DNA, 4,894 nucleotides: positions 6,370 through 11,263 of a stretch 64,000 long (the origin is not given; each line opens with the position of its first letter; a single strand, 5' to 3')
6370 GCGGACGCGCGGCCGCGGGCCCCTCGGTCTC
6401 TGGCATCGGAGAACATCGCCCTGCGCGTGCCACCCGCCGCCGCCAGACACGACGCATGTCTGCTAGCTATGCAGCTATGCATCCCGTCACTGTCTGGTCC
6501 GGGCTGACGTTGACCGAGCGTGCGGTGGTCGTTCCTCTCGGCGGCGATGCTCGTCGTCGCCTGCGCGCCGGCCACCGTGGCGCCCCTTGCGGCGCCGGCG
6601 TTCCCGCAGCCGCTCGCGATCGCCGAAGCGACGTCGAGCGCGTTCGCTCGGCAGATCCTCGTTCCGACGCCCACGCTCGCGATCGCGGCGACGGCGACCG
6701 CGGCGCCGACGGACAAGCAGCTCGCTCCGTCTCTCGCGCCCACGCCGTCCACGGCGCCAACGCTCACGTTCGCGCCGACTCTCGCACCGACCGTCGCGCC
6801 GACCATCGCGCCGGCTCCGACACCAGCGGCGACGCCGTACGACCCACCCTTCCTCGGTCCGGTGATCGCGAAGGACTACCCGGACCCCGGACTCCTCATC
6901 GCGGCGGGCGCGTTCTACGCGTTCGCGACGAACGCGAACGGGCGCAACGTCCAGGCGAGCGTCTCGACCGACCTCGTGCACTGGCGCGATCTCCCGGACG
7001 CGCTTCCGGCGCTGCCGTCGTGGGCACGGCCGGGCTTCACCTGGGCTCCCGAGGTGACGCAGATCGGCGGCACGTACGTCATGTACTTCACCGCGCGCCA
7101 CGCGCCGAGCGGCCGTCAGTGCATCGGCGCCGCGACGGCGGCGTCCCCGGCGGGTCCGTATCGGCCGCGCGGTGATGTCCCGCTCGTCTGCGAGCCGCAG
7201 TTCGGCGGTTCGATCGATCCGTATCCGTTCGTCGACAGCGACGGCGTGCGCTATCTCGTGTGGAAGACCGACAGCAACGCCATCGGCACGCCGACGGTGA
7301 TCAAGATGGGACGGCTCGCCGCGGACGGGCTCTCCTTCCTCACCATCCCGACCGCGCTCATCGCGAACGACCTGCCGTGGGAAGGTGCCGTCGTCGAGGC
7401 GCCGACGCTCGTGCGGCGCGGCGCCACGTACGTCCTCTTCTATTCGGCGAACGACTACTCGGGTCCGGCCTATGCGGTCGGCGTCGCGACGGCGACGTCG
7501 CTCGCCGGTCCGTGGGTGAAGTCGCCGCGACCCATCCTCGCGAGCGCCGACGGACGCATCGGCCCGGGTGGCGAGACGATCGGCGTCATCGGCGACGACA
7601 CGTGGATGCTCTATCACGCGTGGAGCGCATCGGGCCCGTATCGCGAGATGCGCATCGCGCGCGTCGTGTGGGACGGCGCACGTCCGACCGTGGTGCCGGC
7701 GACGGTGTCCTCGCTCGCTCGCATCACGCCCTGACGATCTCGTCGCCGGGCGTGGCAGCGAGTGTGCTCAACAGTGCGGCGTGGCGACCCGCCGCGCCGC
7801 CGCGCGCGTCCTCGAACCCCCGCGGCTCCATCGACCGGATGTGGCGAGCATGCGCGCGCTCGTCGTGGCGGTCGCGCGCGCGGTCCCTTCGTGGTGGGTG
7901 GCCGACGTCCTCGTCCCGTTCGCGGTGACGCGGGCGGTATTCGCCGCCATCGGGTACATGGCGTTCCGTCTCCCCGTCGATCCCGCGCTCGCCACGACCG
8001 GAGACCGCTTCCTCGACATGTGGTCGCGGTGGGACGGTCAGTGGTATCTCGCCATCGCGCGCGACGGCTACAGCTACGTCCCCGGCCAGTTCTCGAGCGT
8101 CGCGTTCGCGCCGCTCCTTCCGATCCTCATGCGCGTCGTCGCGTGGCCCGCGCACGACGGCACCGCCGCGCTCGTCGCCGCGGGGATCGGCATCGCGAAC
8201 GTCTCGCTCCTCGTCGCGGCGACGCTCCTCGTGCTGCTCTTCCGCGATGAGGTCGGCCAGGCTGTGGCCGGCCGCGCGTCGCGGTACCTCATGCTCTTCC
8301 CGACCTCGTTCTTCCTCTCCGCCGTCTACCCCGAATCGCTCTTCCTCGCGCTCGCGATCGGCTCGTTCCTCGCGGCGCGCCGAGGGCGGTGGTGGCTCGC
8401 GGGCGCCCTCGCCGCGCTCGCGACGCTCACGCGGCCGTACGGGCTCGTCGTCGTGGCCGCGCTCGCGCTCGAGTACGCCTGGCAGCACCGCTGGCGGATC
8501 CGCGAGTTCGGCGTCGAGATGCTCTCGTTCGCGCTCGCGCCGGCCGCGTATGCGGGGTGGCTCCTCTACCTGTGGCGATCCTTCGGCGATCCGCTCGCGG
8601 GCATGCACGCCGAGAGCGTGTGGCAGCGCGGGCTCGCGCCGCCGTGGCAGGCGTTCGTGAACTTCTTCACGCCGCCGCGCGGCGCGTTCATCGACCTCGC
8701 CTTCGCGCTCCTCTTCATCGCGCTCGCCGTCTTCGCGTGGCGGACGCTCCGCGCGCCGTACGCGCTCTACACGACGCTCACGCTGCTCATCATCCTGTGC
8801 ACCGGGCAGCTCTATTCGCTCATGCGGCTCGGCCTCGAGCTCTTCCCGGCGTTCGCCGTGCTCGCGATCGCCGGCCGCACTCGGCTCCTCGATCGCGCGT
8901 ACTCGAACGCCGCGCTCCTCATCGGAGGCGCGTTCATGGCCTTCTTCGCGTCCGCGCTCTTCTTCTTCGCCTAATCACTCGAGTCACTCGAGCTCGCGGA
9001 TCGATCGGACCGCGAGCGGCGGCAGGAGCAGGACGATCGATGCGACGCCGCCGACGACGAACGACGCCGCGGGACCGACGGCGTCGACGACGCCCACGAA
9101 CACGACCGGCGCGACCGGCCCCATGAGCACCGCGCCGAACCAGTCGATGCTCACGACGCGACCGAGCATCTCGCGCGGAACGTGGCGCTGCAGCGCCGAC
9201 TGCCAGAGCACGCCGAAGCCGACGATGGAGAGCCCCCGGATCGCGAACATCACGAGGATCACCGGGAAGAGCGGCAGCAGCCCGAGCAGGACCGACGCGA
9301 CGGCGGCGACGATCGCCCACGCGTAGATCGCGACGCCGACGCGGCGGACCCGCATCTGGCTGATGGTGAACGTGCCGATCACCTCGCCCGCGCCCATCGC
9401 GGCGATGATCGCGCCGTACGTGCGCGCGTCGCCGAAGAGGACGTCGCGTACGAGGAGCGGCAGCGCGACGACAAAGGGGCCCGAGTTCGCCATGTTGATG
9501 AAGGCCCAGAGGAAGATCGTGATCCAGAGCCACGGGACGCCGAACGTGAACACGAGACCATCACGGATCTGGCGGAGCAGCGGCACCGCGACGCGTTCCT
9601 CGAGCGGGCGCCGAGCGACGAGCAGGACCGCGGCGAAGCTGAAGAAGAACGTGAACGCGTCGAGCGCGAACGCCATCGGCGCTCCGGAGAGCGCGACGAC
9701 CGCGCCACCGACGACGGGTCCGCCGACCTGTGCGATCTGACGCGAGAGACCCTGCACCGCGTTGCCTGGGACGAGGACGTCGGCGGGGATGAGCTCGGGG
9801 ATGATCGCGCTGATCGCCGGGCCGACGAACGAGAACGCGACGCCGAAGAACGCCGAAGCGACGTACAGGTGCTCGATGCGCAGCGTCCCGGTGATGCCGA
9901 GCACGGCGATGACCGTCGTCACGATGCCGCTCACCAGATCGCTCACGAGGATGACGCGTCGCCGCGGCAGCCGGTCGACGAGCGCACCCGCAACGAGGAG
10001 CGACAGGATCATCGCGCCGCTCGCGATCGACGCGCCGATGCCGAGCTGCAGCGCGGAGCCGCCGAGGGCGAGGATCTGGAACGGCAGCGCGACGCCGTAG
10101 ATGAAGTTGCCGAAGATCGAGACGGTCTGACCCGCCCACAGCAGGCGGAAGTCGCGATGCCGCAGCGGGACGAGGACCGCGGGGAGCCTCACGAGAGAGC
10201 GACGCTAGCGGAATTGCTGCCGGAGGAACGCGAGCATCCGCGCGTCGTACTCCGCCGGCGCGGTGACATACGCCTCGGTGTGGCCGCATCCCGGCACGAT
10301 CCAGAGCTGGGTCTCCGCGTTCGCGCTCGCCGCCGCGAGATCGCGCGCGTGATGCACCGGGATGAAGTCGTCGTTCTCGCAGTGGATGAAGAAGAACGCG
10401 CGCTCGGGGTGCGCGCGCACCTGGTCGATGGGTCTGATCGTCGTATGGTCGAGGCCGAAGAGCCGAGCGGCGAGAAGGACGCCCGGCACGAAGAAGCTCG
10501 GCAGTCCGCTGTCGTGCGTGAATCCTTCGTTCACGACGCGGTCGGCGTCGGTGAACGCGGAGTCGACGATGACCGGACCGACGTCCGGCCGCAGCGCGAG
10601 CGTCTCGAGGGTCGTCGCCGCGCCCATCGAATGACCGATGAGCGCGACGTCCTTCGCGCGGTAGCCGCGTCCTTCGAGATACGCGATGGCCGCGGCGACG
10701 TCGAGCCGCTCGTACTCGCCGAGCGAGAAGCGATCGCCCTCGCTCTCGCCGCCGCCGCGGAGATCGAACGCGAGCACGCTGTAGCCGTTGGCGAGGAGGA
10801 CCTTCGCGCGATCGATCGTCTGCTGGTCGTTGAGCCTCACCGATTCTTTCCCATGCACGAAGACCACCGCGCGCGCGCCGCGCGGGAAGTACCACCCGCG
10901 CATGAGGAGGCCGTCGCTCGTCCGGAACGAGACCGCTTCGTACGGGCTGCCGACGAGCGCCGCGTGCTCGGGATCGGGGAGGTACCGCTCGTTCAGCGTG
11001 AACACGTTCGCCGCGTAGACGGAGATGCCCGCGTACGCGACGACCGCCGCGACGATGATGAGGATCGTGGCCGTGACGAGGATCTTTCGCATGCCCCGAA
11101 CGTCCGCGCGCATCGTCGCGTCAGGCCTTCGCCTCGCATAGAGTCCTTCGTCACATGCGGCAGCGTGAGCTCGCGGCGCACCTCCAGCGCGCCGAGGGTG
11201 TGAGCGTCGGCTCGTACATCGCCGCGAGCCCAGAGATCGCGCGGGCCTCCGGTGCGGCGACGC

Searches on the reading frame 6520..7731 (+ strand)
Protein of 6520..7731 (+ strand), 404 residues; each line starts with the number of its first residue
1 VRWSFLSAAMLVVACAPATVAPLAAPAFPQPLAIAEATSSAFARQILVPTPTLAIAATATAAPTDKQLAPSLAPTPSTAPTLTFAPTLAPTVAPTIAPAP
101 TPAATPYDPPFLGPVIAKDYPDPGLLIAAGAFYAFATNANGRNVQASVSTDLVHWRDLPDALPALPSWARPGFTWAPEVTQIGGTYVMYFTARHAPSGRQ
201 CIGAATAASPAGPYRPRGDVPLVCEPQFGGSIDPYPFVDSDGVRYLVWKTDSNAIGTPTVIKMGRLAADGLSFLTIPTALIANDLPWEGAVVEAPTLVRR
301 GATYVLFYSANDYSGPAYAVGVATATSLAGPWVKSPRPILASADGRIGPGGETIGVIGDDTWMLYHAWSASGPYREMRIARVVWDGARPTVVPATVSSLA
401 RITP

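Call 101: search_protein_families(library=pfam, proteins=[window:6520-7731:+], max_evalue=0.001)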
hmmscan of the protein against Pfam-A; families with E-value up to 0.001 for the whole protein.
window:6520-7731:+ (404 aa): 2 families
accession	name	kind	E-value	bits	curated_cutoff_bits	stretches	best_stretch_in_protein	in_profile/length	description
PF04616.20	Glyco_hydro_43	-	2.2e-48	165.5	32.2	1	114-385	4-283/288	Glycosyl hydrolases family 43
PF04041.19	Glyco_hydro_130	-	0.0004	19.9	26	0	260-322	68-129/320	beta-1,4-mannooligosaccharide phosphorylase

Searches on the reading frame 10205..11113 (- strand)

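Call 101: search_protein_families(library=pfam, proteins=[window:10205-11113:-], max_evalue=0.001)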
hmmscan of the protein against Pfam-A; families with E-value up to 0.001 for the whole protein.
window:10205-11113:- (302 aa): 6 families
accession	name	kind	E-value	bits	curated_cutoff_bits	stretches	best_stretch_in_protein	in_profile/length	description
PF12146.15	Hydrolase_4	-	3.5e-15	56.4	27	1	82-190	6-114/239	Serine aminopeptidase, S33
PF12697.13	Abhydrolase_6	-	9.4e-15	56.3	26.3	1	83-289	1-214/217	Alpha/beta hydrolase family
PF00561.26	Abhydrolase_1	-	8.1e-13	49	25.8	1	83-186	3-102/245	alpha/beta hydrolase fold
PF00326.27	Peptidase_S9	-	3e-09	37.1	22.6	1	102-178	6-88/213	Prolyl oligopeptidase family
PF02129.25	Peptidase_S15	-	1.3e-08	35.3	23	1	91-184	46-126/262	X-Pro dipeptidyl-peptidase (S15 family)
PF01738.24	DLH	-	0.00059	19.9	21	0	101-178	32-121/217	Dienelactone hydrolase family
